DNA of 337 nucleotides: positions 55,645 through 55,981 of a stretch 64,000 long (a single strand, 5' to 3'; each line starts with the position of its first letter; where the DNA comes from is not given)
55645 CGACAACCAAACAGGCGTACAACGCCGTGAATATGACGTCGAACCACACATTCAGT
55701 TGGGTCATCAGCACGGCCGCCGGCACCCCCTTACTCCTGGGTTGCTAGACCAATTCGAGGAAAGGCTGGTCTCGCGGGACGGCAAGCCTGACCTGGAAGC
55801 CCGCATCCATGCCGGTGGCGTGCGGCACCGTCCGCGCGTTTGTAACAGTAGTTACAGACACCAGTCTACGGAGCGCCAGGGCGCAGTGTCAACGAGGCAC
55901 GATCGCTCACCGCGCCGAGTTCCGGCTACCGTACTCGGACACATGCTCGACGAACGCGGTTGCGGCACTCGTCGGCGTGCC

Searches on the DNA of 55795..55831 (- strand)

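Call 86: build_rna_model(alignment_id=A3, structure=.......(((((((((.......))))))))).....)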
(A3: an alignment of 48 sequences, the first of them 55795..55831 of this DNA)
Model R1 built from alignment A3 (48 sequences, 37 columns); structure: as given.
model positions 37; base pairs 9; branch points 0; effective number of sequences 48; information 0.509 bits per position. Calibrated on 0.2 Mb of random sequence (short: E-values are rough).
structure used (alignment columns):
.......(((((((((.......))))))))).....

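Call 87: search_with_rna_model(model_id=R1, sources=[window, L081, L082, L083, L084, L085, L086, L087, L088, L089, L090, L091, L092, L093, L094, L095, L096, L097, L098, L099, L100, L101, L102, L103, L104, L105, L106, L107, L108, L109, L110, L111, L112, L113, L114, L115, L116, L117, L118, L119, L120, L121, L122, L123, L124, L125, L126, L127, L128, L129, L130, L131, L132, L133, L134, L135, L136, L137, L138, L139, L140, L141, L142, L143, L144, L145, L146, L147, L148, L149, L150, L151, L152, L153, L154, L155, L156, L157, L158, L159, L160, L161, L162, L163, L164, L165, L166, L167, L168, L169], max_evalue=10)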
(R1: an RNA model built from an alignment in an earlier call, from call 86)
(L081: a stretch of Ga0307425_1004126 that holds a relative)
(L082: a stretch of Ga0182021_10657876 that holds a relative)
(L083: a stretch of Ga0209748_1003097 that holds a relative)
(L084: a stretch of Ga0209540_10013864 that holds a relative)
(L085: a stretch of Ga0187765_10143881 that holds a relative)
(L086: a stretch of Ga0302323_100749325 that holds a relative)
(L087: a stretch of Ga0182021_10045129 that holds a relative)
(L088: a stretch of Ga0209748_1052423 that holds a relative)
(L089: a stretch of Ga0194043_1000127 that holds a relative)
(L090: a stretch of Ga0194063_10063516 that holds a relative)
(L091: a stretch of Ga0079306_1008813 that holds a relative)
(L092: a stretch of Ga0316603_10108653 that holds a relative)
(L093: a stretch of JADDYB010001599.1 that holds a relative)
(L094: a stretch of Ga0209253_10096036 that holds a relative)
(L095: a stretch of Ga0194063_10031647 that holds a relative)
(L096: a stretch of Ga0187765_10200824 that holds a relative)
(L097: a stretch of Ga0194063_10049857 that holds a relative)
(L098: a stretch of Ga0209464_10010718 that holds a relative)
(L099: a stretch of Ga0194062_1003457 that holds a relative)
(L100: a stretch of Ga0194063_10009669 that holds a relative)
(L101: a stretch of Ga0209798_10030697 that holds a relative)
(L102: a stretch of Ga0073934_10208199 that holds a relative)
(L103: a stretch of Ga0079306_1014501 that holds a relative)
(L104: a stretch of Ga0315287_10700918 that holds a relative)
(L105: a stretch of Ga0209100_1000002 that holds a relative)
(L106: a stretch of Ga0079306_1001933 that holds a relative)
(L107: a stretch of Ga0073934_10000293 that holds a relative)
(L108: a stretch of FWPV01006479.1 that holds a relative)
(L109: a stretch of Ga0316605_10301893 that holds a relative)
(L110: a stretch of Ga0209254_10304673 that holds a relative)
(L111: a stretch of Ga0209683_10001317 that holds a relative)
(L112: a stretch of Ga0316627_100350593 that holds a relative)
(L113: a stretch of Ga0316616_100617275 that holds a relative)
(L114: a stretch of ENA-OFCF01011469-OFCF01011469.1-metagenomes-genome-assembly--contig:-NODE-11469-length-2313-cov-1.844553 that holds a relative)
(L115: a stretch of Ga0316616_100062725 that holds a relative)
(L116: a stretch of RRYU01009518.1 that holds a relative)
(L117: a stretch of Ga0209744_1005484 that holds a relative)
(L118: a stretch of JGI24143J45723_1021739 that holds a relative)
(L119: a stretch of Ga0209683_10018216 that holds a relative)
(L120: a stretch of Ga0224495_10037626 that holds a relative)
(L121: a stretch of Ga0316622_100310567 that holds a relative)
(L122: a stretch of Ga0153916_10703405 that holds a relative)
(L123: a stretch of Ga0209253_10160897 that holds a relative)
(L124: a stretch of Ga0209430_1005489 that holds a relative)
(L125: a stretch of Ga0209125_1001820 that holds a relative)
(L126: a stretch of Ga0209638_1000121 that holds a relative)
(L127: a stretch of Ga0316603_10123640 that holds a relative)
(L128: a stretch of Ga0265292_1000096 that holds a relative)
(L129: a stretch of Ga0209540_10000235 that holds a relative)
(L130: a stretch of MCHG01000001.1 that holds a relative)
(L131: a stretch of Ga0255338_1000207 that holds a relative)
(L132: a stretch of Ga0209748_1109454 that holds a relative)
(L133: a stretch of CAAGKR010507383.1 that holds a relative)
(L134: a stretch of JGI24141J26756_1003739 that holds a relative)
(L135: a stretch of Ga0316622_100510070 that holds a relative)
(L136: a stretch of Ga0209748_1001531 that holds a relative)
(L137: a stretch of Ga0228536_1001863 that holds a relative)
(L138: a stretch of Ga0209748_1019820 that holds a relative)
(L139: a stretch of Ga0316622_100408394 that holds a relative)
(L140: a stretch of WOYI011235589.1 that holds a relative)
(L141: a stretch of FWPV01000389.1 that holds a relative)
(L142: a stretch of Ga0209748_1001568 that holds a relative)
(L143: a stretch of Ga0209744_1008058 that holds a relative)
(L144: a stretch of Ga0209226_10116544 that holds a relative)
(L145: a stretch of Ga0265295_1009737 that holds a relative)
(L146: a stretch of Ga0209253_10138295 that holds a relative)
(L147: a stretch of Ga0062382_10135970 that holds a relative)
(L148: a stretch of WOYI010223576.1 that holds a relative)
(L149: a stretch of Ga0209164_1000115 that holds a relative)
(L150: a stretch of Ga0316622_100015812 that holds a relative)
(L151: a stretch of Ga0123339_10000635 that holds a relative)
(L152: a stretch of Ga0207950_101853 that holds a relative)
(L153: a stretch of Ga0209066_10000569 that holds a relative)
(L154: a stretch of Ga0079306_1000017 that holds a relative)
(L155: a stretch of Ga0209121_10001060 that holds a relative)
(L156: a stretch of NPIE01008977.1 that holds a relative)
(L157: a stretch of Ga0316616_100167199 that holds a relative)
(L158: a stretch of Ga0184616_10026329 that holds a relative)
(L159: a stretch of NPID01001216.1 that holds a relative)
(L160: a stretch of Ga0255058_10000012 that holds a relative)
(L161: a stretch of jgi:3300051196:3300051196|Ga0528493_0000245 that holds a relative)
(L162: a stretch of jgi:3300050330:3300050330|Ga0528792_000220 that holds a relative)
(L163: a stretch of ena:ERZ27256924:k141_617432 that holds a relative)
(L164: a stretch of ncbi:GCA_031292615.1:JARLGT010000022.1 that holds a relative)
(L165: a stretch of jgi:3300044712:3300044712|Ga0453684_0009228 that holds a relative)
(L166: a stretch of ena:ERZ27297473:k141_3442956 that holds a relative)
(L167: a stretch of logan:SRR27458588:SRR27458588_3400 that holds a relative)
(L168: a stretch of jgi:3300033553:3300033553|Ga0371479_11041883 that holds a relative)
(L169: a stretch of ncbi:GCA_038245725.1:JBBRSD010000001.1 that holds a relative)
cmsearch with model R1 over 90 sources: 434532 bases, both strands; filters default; matches with E-value up to 10: 52.
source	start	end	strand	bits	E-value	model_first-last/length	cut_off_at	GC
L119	2237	2273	-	18.9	0.95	1-37/37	no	0.78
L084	1577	1613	+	18.6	1.1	1-37/37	no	0.84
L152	3495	3531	+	18.1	1.4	1-37/37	no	0.76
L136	1611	1647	-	17.9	1.6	1-37/37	no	0.84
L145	422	458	-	17.9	1.6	1-37/37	no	0.65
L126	1904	1940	+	17.6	1.9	1-37/37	no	0.78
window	10281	10317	+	17.5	1.9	1-37/37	no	0.81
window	55795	55831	-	17.5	1.9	1-37/37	no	0.73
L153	277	313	+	17.3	2.2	1-37/37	no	0.73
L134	1048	1084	+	17.2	2.4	1-37/37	no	0.84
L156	2104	2140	+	17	2.6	1-37/37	no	0.73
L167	5815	5851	-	16.8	2.8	1-37/37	no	0.65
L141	2610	2646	+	16.8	2.9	1-37/37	no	0.76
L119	1699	1736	+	16.8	2.9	1-37/37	no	0.82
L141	6116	6152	+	16.7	3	1-37/37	no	0.73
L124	2098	2134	+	16.6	3.1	1-37/37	no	0.73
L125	1663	1699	+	16.6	3.1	1-37/37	no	0.73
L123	202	238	-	16.6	3.2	1-37/37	no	0.7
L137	276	333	+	16.6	3.3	1-37/37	no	0.71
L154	5948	5984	-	16.5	3.4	1-37/37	no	0.73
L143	2955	2991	-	16.4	3.5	1-37/37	no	0.62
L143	2626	2662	-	16.4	3.5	1-37/37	no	0.81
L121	1036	1072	+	16.1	4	1-37/37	no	0.68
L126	5937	5973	-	16.1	4.1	1-37/37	no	0.73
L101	1111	1147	+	16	4.3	1-37/37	no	0.76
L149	4770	4806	+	16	4.5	1-37/37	no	0.78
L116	4981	5017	-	15.8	4.9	1-37/37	no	0.73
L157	181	217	-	15.8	4.9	1-37/37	no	0.76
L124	1339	1375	+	15.6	5.2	1-37/37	no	0.84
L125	904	940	+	15.6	5.2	1-37/37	no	0.84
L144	829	865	+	15.6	5.4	1-37/37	no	0.73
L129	1541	1577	-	15.6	5.4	1-37/37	no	0.7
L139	835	871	+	15.4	5.9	1-37/37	no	0.78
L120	718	754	-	15.3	6.3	1-37/37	no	0.68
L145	3892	3928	+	15.2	6.5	1-37/37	no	0.73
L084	3820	3859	-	15.2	6.8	1-37/37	no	0.7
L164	5961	5997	-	15.2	6.8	1-37/37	no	0.73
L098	1766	1802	+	15.1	6.8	1-37/37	no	0.68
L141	370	404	+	15.1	6.9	1-37/37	no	0.83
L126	211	247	-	15.1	7.1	1-37/37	no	0.81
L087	1212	1248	-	15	7.2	1-37/37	no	0.68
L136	528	564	-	15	7.2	1-37/37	no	0.84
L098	1911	1947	-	14.9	7.9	1-37/37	no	0.68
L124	3472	3508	+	14.8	8.2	1-37/37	no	0.73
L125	3037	3073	+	14.8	8.2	1-37/37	no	0.73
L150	3676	3712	+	14.7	8.3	1-37/37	no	0.73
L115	1599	1634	+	14.7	8.8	1-37/37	no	0.69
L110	1094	1130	+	14.6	9.1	1-37/37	no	0.62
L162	5572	5608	+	14.5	9.3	1-37/37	no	0.73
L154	249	285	-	14.5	9.4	1-37/37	no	0.76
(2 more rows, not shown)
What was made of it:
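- Tried and rejected: The element is too small to be found this way (calls 86, 87).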
